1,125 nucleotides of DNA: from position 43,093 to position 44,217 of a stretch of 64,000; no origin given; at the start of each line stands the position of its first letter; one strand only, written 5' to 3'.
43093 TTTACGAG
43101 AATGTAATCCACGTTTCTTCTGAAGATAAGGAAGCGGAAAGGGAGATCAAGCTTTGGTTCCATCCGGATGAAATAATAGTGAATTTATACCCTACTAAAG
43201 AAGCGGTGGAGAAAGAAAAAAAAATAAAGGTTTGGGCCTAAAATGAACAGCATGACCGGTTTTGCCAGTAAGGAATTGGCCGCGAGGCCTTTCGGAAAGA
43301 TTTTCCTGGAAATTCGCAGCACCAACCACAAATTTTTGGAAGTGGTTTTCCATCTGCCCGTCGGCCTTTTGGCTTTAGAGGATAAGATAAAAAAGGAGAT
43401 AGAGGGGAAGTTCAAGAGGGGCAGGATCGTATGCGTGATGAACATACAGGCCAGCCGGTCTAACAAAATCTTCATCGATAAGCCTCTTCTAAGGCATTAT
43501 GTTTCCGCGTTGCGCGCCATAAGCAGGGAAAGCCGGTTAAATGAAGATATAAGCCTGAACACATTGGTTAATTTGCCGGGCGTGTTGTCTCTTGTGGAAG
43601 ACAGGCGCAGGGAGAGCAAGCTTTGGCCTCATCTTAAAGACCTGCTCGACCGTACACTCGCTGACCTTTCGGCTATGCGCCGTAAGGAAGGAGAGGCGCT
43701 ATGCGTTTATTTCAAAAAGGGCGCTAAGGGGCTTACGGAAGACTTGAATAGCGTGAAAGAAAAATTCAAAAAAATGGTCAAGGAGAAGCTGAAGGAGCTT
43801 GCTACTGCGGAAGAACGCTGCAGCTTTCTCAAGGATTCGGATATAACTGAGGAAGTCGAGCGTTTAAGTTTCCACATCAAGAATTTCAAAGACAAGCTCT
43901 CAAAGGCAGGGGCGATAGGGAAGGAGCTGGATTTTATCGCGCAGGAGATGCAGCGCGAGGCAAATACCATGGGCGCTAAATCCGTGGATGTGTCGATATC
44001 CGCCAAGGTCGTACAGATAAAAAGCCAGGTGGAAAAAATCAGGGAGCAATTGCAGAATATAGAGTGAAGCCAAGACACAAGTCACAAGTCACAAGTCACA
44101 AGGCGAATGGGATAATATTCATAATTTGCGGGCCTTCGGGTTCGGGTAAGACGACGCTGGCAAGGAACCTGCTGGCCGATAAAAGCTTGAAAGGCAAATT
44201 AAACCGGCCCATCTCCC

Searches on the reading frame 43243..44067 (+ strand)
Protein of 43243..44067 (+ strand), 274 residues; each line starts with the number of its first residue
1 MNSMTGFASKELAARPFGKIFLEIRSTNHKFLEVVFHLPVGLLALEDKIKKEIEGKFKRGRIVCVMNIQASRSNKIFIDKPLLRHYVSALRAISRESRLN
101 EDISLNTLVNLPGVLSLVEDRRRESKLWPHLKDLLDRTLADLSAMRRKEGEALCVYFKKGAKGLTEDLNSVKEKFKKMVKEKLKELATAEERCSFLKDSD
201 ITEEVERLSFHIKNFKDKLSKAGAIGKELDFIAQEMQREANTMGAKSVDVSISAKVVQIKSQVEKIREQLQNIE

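Call 12: search_protein_families(library=pfam, proteins=[window:43243-44067:+])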
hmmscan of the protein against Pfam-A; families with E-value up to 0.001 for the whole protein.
window:43243-44067:+ (274 aa): 2 families
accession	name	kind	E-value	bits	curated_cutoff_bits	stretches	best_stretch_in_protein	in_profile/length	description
PF03755.18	YicC-like_N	-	3.1e-38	132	25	1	1-153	1-154/156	Endoribonuclease YicC-like, N-terminal region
PF08340.16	YicC-like_C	-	1.5e-32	112.6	27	1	169-274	14-120/120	Endoribonuclease YicC-like, C-terminal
